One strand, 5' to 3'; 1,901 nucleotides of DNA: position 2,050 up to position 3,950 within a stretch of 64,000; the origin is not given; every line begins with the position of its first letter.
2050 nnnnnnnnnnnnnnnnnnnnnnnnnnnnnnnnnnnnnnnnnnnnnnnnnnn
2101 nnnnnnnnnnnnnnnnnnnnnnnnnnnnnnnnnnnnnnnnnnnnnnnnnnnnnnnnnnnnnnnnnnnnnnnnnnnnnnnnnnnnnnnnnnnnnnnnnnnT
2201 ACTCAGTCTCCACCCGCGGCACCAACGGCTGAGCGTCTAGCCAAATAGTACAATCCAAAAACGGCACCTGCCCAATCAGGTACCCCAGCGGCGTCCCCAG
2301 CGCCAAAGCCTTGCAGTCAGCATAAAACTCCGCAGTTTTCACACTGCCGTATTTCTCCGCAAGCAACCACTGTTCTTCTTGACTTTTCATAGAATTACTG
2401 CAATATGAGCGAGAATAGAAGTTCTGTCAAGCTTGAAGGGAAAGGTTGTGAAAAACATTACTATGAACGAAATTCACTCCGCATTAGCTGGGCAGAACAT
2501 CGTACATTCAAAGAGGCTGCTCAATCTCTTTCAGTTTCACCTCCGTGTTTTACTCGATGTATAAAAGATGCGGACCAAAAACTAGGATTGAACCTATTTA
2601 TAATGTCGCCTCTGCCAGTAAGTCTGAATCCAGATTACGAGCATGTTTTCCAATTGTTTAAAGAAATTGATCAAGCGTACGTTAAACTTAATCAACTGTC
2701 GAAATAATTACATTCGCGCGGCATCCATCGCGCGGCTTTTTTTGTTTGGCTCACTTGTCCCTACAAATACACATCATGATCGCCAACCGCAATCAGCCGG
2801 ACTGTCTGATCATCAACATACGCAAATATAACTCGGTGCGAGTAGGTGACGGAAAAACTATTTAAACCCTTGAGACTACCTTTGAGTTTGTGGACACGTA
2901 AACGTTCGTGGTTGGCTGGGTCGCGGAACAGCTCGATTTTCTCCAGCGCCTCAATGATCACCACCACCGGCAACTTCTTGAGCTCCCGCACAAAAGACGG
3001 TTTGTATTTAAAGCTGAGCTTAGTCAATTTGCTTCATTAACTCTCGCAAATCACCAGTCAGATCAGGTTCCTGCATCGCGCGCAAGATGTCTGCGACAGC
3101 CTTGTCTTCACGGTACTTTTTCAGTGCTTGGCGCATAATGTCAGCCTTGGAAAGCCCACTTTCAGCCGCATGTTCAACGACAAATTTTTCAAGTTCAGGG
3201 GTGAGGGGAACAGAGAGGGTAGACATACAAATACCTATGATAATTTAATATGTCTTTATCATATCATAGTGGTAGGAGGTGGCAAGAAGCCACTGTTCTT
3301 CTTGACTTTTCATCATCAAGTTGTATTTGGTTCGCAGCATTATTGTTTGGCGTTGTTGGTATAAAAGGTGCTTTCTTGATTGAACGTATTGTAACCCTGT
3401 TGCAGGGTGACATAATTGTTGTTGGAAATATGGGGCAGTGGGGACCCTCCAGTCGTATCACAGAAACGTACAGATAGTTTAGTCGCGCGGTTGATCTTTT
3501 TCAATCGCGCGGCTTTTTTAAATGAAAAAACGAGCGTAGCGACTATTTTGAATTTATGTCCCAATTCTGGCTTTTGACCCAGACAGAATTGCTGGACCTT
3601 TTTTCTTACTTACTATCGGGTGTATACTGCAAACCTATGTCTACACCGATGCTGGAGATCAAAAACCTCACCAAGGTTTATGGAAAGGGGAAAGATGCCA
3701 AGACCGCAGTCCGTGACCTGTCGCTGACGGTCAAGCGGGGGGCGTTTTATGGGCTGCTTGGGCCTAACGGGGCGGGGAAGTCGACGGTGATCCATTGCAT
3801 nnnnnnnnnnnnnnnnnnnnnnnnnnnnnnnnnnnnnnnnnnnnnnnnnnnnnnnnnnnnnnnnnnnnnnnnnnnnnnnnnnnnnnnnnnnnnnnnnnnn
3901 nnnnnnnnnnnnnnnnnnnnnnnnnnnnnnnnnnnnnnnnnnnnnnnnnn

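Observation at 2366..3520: RelE/ParD cassette inserted beside prmC, bracketed by a 24-bp duplication of the prmC start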

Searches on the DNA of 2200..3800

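Call 64: search_rna_families(source=window, start=2200, end=3800, threshold=evalue, max_evalue=1)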
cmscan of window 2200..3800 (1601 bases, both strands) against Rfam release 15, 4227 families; matches with E-value up to 1: 1.
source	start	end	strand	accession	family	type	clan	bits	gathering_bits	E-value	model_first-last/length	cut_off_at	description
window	2396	2580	+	RF00230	T-box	Cis-reg; leader;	-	16.4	93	0.64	1-219/219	no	T-box leader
